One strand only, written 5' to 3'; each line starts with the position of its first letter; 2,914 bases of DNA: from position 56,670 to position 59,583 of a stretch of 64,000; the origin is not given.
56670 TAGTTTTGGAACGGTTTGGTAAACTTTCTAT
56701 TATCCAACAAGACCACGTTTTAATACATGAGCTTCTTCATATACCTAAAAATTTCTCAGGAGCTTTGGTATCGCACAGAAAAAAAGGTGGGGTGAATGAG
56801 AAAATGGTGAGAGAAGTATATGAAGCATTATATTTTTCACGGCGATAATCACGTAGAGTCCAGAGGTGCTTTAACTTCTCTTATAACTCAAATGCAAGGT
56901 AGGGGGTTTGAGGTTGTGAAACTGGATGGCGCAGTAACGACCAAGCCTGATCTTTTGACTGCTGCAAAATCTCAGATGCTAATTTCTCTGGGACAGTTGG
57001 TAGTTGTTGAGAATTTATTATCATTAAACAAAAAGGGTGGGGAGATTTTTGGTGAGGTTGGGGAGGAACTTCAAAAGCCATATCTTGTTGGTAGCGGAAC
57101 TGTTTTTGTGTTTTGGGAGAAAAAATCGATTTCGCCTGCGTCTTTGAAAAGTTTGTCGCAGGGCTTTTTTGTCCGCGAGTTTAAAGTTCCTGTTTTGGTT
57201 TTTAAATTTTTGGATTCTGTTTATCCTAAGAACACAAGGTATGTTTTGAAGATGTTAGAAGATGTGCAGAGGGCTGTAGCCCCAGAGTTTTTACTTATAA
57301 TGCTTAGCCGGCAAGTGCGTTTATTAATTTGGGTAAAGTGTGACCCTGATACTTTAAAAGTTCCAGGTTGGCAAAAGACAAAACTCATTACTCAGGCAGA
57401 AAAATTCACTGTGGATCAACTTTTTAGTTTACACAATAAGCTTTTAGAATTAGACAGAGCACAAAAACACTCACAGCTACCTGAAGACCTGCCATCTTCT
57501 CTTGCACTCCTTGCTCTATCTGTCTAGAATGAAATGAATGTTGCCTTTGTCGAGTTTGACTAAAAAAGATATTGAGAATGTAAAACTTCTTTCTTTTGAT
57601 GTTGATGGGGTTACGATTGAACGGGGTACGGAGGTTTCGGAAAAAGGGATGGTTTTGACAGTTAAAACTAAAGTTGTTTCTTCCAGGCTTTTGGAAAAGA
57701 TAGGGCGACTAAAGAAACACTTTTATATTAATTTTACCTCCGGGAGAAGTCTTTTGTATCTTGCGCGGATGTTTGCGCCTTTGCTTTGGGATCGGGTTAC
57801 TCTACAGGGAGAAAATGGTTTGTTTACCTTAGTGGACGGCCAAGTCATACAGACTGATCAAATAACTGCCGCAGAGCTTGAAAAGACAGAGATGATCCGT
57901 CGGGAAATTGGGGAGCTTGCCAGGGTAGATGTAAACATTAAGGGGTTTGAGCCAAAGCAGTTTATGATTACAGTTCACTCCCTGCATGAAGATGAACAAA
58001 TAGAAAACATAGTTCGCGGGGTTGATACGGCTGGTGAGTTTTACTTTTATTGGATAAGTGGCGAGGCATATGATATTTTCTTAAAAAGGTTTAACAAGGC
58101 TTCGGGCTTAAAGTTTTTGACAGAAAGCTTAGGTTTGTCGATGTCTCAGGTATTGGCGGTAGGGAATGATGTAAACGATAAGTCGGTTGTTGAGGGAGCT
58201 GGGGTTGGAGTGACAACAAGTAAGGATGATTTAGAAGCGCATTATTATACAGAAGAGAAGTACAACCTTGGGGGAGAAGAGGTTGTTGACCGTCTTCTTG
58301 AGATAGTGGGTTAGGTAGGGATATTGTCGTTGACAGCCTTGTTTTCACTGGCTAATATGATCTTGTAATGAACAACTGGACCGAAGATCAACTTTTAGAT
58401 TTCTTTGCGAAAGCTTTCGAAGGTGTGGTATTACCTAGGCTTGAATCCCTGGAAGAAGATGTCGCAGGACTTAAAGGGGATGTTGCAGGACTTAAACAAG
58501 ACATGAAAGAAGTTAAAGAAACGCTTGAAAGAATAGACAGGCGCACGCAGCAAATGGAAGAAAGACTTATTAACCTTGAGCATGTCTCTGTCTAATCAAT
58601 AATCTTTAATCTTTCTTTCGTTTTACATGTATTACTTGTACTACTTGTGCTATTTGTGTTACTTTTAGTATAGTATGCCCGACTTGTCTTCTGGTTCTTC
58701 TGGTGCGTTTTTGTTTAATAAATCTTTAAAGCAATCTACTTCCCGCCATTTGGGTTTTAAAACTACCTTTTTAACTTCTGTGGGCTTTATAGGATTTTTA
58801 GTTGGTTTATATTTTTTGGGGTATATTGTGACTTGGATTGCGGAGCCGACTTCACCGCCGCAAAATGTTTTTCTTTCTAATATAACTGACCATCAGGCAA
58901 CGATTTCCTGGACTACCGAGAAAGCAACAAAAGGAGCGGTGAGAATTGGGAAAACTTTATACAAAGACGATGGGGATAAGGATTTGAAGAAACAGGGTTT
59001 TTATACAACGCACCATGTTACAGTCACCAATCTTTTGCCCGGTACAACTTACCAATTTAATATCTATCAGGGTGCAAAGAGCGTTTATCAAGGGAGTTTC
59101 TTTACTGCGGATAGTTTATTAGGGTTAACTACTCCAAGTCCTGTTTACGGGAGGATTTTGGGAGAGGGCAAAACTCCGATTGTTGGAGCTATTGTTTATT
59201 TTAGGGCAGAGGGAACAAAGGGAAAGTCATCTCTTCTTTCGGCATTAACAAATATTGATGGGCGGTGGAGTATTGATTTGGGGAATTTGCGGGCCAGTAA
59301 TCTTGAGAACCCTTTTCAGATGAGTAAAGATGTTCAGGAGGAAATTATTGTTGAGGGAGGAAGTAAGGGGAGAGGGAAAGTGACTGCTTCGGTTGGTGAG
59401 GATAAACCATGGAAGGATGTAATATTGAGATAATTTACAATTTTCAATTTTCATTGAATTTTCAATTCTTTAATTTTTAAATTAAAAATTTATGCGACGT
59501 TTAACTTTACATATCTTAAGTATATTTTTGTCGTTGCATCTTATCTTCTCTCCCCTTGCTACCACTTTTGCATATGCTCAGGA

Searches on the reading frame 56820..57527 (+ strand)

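Call 21: search_protein_families(library=pfam, proteins=[window:56820-57527:+], max_evalue=0.01)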
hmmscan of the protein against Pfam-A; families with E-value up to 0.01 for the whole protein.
window:56820-57527:+ (235 aa): 1 family
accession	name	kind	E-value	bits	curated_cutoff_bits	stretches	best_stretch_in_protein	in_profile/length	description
PF21694.2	DNA_pol3_delta_C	-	4.3e-08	33.6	27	1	178-230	66-118/121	DNA polymerase III delta subunit, C-terminal domain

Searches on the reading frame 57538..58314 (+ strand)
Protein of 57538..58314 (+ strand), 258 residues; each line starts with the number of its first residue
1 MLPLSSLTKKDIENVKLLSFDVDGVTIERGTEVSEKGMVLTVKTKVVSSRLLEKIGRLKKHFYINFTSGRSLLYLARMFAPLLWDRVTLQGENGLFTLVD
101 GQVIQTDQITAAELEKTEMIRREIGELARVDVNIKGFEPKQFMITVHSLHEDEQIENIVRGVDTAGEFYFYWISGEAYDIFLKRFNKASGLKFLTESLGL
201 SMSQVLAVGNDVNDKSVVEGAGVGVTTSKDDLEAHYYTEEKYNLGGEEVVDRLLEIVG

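Call 21: search_protein_families(library=pfam, proteins=[window:57538-58314:+], max_evalue=0.01)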
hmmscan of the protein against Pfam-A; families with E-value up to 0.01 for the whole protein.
window:57538-58314:+ (258 aa): 2 families
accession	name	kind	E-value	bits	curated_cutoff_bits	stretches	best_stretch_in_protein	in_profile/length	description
PF08282.18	Hydrolase_3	-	1.3e-13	51.8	20.9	1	141-226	140-227/255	haloacid dehalogenase-like hydrolase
PF05116.19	S6PP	-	7.2e-05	22.9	20.3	1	172-240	151-220/247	Sucrose-6F-phosphate phosphohydrolase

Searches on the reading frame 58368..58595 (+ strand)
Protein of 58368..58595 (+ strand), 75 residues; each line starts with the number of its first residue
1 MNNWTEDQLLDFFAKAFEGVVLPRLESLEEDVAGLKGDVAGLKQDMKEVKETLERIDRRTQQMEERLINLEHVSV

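Call 21: search_protein_families(library=pfam, proteins=[window:58368-58595:+], max_evalue=0.01)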
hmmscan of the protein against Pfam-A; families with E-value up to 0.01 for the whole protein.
window:58368-58595:+ (75 aa): 9 families
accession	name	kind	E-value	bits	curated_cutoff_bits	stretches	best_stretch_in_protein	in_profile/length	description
PF07321.17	YscO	-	8e-05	23.1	28.8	1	3-71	45-114/149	Type III secretion protein YscO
PF08317.16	Spc7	-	0.00021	21.1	34.5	1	26-72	143-189/196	Spc7 kinetochore protein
PF05377.16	FlaC_arch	-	0.00037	21.3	27.8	1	24-62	1-39/55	Flagella accessory protein C (FlaC)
PF25014.1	NET2A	-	0.0019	18.5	33.1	1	24-71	168-215/235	NET2A-like domain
PF16523.10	betaPIX_CC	-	0.0035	17.6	26.8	1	26-67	28-69/85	betaPIX coiled coil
PF07889.17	DUF1664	-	0.0037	17.7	34.6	1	26-65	83-122/124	Protein of unknown function (DUF1664)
PF06005.17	ZapB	-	0.005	17.7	31.5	1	24-70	19-65/71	Cell division protein ZapB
PF25450.1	Rab11-FIP3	-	0.0057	17.4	31.9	1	24-67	62-105/125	Rab11-FIP3-like domain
PF23991.1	DUF7310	-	0.0091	16.9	40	0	24-71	4-50/83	Coiled-coil region of unknown function (DUF7310)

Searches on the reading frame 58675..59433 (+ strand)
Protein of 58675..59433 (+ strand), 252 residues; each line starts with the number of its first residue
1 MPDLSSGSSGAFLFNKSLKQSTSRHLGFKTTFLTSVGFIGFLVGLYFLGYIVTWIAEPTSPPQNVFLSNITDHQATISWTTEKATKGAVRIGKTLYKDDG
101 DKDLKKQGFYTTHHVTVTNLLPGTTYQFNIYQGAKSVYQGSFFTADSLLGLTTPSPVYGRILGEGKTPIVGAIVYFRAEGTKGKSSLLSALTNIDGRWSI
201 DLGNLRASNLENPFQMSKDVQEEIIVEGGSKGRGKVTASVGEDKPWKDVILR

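Call 21: search_protein_families(library=pfam, proteins=[window:58675-59433:+], max_evalue=0.01)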
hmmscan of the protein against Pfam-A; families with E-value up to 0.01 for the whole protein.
window:58675-59433:+ (252 aa): 2 families
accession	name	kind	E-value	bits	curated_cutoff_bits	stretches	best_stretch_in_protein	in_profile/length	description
PF00041.27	fn3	-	3.4e-09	37.2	25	1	60-133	1-68/84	Fibronectin type III domain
PF16656.11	Pur_ac_phosph_N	-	3.6e-08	34.3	30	1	62-134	1-82/93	Purple acid Phosphatase, N-terminal domain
